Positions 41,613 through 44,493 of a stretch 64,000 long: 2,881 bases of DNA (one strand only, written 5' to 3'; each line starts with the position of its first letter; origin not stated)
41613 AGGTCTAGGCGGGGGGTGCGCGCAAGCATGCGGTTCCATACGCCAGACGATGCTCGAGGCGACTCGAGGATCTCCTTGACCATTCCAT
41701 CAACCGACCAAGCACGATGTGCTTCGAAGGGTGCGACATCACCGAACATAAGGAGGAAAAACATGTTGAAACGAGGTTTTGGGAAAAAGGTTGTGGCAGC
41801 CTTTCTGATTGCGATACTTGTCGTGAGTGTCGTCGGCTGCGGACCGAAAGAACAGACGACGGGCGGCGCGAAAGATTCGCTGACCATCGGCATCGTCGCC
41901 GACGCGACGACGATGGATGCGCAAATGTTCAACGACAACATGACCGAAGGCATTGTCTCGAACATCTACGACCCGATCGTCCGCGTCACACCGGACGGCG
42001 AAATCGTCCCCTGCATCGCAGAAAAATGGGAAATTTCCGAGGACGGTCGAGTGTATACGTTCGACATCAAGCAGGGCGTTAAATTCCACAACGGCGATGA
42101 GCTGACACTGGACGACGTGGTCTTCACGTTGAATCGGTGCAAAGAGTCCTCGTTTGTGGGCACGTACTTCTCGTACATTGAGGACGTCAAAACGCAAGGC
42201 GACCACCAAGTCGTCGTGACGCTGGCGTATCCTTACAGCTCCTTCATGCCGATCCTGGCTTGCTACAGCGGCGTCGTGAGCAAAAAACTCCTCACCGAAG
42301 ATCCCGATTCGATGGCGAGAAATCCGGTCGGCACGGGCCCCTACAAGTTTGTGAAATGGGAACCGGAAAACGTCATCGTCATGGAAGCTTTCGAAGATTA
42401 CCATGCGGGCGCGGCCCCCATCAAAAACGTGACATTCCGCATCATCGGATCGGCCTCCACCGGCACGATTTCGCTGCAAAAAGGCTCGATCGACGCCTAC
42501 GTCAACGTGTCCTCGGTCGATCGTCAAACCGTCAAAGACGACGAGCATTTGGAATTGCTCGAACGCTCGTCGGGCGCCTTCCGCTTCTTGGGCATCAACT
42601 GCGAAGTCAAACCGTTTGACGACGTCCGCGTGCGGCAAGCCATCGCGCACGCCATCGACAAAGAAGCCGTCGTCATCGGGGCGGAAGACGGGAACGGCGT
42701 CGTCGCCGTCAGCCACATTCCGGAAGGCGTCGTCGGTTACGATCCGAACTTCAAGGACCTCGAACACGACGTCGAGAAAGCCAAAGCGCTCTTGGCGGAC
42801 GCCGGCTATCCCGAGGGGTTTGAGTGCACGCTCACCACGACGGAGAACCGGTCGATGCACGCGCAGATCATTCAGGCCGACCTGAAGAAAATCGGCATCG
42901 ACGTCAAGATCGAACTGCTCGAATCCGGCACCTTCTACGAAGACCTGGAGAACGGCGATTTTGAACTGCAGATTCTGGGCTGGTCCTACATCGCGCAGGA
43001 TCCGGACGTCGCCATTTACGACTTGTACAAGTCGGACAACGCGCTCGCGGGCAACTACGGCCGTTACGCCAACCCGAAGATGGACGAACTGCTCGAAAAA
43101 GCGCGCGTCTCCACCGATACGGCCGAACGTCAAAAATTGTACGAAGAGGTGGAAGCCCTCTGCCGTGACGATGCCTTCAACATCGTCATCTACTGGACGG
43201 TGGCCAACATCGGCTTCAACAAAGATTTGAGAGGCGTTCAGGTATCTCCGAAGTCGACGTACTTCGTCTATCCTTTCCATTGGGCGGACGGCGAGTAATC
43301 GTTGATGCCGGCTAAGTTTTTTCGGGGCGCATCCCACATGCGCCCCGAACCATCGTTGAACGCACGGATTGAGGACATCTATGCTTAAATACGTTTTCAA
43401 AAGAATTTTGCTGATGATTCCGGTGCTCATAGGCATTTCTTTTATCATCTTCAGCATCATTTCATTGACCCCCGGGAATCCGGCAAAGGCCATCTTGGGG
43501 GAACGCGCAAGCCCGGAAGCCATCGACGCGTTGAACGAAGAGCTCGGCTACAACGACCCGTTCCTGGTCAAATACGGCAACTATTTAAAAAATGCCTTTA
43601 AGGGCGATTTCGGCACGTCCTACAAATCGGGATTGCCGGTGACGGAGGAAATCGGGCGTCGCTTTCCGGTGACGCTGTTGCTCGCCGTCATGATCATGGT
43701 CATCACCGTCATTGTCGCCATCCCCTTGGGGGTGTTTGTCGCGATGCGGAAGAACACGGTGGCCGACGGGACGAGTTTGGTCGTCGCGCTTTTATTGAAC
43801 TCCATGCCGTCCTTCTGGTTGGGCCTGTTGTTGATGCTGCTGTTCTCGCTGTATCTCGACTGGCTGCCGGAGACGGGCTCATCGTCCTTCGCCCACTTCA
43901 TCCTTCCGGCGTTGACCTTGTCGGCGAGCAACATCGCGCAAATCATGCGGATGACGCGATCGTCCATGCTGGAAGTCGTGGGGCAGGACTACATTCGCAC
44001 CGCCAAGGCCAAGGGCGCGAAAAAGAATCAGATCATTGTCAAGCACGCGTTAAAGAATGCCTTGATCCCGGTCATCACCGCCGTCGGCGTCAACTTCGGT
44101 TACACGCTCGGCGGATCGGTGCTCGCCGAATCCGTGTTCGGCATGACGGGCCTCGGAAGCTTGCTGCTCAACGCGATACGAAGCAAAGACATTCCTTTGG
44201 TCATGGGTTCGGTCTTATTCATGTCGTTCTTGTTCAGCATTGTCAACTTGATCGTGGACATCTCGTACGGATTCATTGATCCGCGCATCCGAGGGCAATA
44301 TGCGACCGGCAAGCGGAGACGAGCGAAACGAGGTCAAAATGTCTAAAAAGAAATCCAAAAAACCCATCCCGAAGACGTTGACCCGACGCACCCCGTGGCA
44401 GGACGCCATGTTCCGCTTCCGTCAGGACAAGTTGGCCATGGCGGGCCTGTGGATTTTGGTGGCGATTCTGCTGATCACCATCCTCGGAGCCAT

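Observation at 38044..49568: Second GrdE/GrdB-type selenoprotein reductase wired to an Opp-type importer and two amidohydrolases: candidate new Stickland-like acceptor pathway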

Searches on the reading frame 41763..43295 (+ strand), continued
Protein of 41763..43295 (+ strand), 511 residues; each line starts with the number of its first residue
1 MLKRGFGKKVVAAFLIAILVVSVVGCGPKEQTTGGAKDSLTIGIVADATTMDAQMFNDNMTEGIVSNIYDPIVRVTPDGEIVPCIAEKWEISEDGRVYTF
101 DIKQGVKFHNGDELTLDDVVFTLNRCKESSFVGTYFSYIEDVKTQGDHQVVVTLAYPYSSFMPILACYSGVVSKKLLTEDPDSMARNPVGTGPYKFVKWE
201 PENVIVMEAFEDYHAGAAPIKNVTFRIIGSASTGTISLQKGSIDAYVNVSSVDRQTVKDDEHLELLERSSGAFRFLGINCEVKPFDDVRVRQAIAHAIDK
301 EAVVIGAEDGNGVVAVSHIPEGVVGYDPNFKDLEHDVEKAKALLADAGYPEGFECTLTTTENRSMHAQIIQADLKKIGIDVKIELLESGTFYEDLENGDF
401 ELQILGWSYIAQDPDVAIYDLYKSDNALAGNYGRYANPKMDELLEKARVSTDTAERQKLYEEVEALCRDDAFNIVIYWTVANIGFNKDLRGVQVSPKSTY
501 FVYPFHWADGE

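Call 69: find_encoding_contigs(protein=P0247, flank=10000, max_places=4)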
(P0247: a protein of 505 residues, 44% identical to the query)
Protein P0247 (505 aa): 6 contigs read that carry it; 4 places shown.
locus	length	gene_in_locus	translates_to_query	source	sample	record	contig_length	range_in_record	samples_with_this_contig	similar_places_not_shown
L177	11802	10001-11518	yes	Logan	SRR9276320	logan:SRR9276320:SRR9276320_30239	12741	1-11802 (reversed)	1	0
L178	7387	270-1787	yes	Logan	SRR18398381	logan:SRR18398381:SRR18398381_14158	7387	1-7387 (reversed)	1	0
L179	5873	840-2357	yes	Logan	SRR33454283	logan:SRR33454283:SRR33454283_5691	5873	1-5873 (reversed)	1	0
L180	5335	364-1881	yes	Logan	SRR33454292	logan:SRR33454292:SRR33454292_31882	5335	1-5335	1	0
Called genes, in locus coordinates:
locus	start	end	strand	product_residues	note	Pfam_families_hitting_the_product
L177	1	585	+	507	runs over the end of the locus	?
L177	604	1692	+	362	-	PF01168:Ala_racemase_N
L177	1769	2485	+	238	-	PF25160:LdpA_Fe-S-bd (faint), PF00037:Fer4 (weak), PF12838:Fer4_7 (faint), PF13484:Fer4_16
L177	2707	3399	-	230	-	PF03737:RraA-like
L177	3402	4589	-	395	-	PF00155:Aminotran_1_2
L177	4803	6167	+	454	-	PF03553:Na_H_antiporter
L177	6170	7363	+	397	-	PF00155:Aminotran_1_2, PF00266:Aminotran_5, PF01053:Cys_Met_Meta_PP, PF00266:Aminotran_5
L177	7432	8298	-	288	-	PF00126:HTH_1, PF03466:LysR_substrate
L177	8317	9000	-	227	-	PF02965:Met_synt_B12 (weak)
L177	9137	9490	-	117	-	PF06153:CdAMP_rec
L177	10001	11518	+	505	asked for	PF00496:SBP_bac_5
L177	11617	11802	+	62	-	?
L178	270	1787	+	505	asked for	PF00496:SBP_bac_5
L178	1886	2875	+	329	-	PF19300:BPD_transp_1_N, PF00528:BPD_transp_1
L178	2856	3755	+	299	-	PF12911:OppC_N, PF00528:BPD_transp_1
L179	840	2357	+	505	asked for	PF00496:SBP_bac_5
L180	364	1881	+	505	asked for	PF00496:SBP_bac_5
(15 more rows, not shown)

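Call 70: search_protein_families(library=pfam, max_evalue=0.001, proteins=[L175:2-934:+, L176:8927-10207:+, L176:7775-8911:+])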
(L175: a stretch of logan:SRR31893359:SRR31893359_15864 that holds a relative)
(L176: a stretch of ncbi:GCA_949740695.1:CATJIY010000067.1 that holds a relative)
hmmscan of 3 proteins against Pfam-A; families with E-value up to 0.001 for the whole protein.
L175:2-934:+ (311 aa): 2 families
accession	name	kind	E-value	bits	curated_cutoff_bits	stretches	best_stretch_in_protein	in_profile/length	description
PF19289.4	PmbA_TldD_3rd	-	6.8e-61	205.7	22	1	91-310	1-220/220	PmbA/TldA metallopeptidase C-terminal domain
PF19290.4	PmbA_TldD_2nd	-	2.5e-05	25.1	20.9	1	3-82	26-107/109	PmbA/TldA metallopeptidase central domain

L176:8927-10207:+ (427 aa): 2 families
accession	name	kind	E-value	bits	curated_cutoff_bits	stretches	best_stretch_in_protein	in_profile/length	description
PF01546.33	Peptidase_M20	-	6.7e-25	88.6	24.6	1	104-422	1-204/206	Peptidase family M20/M25/M40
PF07687.19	M20_dimer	-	1.5e-09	38.2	21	1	228-316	10-100/107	Peptidase dimerisation domain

L176:7775-8911:+ (379 aa): 2 families
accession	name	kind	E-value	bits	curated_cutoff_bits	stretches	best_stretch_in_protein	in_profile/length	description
PF07969.17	Amidohydro_3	-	1.2e-17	65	29.7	2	279-378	354-471/472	Amidohydrolase family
PF01979.26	Amidohydro_1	-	1.2e-15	58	25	1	49-376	1-343/345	Amidohydrolase family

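Call 71: search_protein_families(library=ncbifam, max_evalue=1e-8, proteins=[L176:8927-10207:+, L176:2258-3769:+, L174:10001-11533:+])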
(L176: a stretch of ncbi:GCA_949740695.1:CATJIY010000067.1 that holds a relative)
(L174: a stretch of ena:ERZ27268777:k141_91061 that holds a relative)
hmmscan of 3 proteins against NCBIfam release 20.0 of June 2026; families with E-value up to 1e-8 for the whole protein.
L176:8927-10207:+ (427 aa): 7 families
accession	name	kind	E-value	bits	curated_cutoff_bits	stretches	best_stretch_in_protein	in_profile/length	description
TIGR01891.1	amidohydrolases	subfamily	2.3e-73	247.4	153.75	1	5-412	1-364/366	amidohydrolase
NF038260.1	ectoine_DoeB_2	equivalog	7.4e-34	117.2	550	1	88-417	49-371/378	N(2)-acetyl-L-2,4-diaminobutanoate deacetylase DoeB2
NF040868.1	carboxypep_CpsA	equivalog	1.9e-33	115.7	500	1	82-414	51-378/391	carboxypeptidase CpsA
NF005602.0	PRK07338.1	equivalog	1.9e-14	53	357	1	227-338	208-318/409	hydrolase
NF006772.0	PRK09290.2-1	subfamily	2.5e-10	39.8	424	1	192-370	191-367/430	allantoate amidohydrolase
NF058540.1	Ncarbamyl_ErtE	equivalog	3.5e-09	35.7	520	1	190-355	185-353/418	N-carbamyl-l-glutamate amidohydrolase ErtE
NF004788.0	PRK06133.1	subfamily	6.4e-09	35.2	349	1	228-315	221-307/417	glutamate carboxypeptidase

L176:2258-3769:+ (504 aa): 11 families
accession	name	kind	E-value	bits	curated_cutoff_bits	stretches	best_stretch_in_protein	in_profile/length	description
TIGR02294.1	nickel_nikA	equivalog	3.8e-63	213.7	393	1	34-489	6-488/501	nickel ABC transporter substrate-binding protein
NF045467.1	Opp4A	equivalog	2.3e-55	187.9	650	2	139-492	157-546/556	oligopeptide ABC transporter substrate-binding protein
NF011942.0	PRK15413.1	equivalog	2e-54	185.2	594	1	10-483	11-492/512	glutathione ABC transporter substrate-binding protein GsiB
NF045468.1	Opp5A_nikA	equivalog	1.8e-53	181.7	600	1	19-497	1-482/488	nickel ABC transporter substrate-binding protein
NF043070.1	DppA_dipep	equivalog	5.3e-53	180.4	1005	1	62-465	58-496/535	dipeptide ABC transporter periplasmic-binding protein DppA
NF047575.1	opine_bind_CntA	exception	2.5e-43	148.5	800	1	1-473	1-504/535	staphylopine-dependent metal ABC transporter substrate-binding lipoprotein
NF011689.0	PRK15109.1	equivalog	1.7e-36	126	560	1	133-493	155-529/547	ABC transporter substrate-binding protein SapA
NF011684.0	PRK15104.1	equivalog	4.7e-34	118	947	1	5-474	9-511/543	oligopeptide ABC transporter substrate-binding protein OppA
TIGR04028.1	SBP_KPN_01854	hypoth_equivalog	8.4e-27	93.9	468.5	1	59-492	25-498/509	TIGR04028 family ABC transporter substrate-binding protein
NF007287.0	PRK09755.1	equivalog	1.8e-23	83.1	1098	1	41-477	40-506/535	ABC transporter substrate-binding protein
NF010149.0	PRK13626.1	equivalog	3e-16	59.2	476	1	58-234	144-318/552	HTH-type transcriptional regulator SgrR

L174:10001-11533:+ (511 aa): 11 families
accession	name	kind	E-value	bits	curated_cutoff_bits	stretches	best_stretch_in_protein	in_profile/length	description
NF011942.0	PRK15413.1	equivalog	1.3e-60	205.5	594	1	41-502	26-502/512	glutathione ABC transporter substrate-binding protein GsiB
NF045467.1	Opp4A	equivalog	2.1e-58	197.9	650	2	185-501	200-546/556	oligopeptide ABC transporter substrate-binding protein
TIGR02294.1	nickel_nikA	equivalog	4.2e-57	193.8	393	1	42-500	5-490/501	nickel ABC transporter substrate-binding protein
NF045468.1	Opp5A_nikA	equivalog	2.9e-55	187.7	600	1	34-506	9-482/488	nickel ABC transporter substrate-binding protein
NF043070.1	DppA_dipep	equivalog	6.5e-55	186.7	1005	1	45-478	31-501/535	dipeptide ABC transporter periplasmic-binding protein DppA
NF047575.1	opine_bind_CntA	exception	1.2e-43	149.6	800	1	1-496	1-518/535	staphylopine-dependent metal ABC transporter substrate-binding lipoprotein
NF011689.0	PRK15109.1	equivalog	5.9e-41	140.7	560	1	8-500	4-527/547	ABC transporter substrate-binding protein SapA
NF011684.0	PRK15104.1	equivalog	2.8e-39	135.2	947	2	149-485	164-513/543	oligopeptide ABC transporter substrate-binding protein OppA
NF007287.0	PRK09755.1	equivalog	2e-25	89.6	1098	2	184-483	198-503/535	ABC transporter substrate-binding protein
TIGR04028.1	SBP_KPN_01854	hypoth_equivalog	1.3e-21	76.8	468.5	1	85-497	43-494/509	TIGR04028 family ABC transporter substrate-binding protein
NF010149.0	PRK13626.1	equivalog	5.4e-15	55.1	476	1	72-239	149-311/552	HTH-type transcriptional regulator SgrR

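Call 72: list_cluster_members(proteins=[P0248, P0242, P0005, P0003, P0244])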
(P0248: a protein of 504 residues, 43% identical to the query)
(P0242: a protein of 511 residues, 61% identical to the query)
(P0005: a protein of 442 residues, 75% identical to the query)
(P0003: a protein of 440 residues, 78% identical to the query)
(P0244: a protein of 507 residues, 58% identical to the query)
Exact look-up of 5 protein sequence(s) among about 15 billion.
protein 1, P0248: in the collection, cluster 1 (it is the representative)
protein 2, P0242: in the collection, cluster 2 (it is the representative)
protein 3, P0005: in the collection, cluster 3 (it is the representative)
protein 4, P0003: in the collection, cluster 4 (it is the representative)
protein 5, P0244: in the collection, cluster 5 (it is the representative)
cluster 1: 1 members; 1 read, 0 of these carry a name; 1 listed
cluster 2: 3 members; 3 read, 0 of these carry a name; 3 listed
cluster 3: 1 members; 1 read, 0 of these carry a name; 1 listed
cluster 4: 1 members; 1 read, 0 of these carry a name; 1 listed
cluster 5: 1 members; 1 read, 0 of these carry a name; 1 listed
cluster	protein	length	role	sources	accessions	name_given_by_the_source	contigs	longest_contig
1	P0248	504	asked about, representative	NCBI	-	-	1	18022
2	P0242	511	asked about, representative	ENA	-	-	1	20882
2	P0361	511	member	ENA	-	-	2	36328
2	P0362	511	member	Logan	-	-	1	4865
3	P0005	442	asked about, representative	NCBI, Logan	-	-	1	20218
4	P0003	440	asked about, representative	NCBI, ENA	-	-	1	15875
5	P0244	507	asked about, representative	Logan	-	-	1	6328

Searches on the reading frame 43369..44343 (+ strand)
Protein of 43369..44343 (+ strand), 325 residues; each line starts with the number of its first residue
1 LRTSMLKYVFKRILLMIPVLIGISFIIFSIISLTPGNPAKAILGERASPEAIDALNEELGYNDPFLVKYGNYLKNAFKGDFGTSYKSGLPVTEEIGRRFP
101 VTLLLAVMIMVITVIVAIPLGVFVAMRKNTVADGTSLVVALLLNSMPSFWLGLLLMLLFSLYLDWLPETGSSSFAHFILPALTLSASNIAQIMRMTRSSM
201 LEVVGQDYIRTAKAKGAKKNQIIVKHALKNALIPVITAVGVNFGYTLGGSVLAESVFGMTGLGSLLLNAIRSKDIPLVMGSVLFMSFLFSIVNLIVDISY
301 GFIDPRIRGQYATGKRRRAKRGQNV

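Call 9: search_protein_families(library=ncbifam, proteins=[window:43369-44343:+])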
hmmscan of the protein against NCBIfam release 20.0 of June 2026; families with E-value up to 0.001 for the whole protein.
window:43369-44343:+ (325 aa): 21 families
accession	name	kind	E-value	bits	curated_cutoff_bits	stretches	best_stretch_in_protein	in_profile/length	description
NF045470.1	Opp2B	equivalog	9.5e-102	340.2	350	1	12-308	1-300/300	nickel ABC transporter permease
TIGR02789.1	nickel_nikB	equivalog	3.1e-89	299.5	447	1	5-309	1-308/314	nickel ABC transporter permease subunit NikB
NF045469.1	Opp1B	equivalog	3.5e-87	292.8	380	1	5-308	1-307/307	nickel/cobalt ABC transporter permease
NF011661.0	PRK15081.1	equivalog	2.6e-85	286.6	463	1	5-308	1-304/306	glutathione ABC transporter permease GsiC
NF007677.0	PRK10352.1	equivalog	2e-79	266.9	433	1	5-310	1-309/314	nickel ABC transporter permease subunit NikB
NF045472.1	Opp4B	equivalog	5.5e-78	262.5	450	1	5-308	1-319/319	oligopeptide ABC transporter permease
NF008161.0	PRK10914.1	equivalog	1.2e-77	261.3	590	2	174-309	202-337/339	dipeptide ABC transporter permease DppB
NF045471.1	Opp3B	equivalog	3.7e-76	256.5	480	1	5-308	1-303/308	oligopeptide ABC transporter permease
NF007008.0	PRK09471.1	equivalog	8.8e-66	222.4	388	1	5-308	1-305/306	oligopeptide ABC transporter permease OppB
NF011690.0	PRK15110.1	equivalog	3.8e-46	158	432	2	172-304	178-310/321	putrescine export ABC transporter permease SapB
NF011712.0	PRK15133.1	subfamily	1.4e-36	126.2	445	1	48-307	82-359/364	microcin C ABC transporter permease YejB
NF043081.1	MMSYN1_0165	equivalog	4.1e-29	101.8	350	1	87-308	163-385/388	oligopeptide ABC transporter permease OppB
TIGR00974.1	3a0107s02c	equivalog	2.3e-10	40.1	193.45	1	93-239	50-190/272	phosphate ABC transporter permease PstA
NF045476.1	Opp4C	equivalog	3.7e-09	36.3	350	1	101-263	78-222/278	oligopeptide ABC transporter permease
NF045473.1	Opp1C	equivalog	8.2e-08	32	350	1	101-263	69-212/267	nickel/cobalt ABC transporter permease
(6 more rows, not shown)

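Call 10: search_protein_families(library=pfam, proteins=[window:43369-44343:+])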
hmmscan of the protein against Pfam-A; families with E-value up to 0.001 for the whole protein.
window:43369-44343:+ (325 aa): 2 families
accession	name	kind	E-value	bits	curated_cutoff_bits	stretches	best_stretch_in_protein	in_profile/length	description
PF00528.27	BPD_transp_1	-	1.5e-45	155.6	26.4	1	117-308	1-183/184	Binding-protein-dependent transport system inner membrane component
PF19300.4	BPD_transp_1_N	-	1.3e-13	51.6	23.8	1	5-106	1-114/114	Binding-prot-dependent transport system membrane comp, N-term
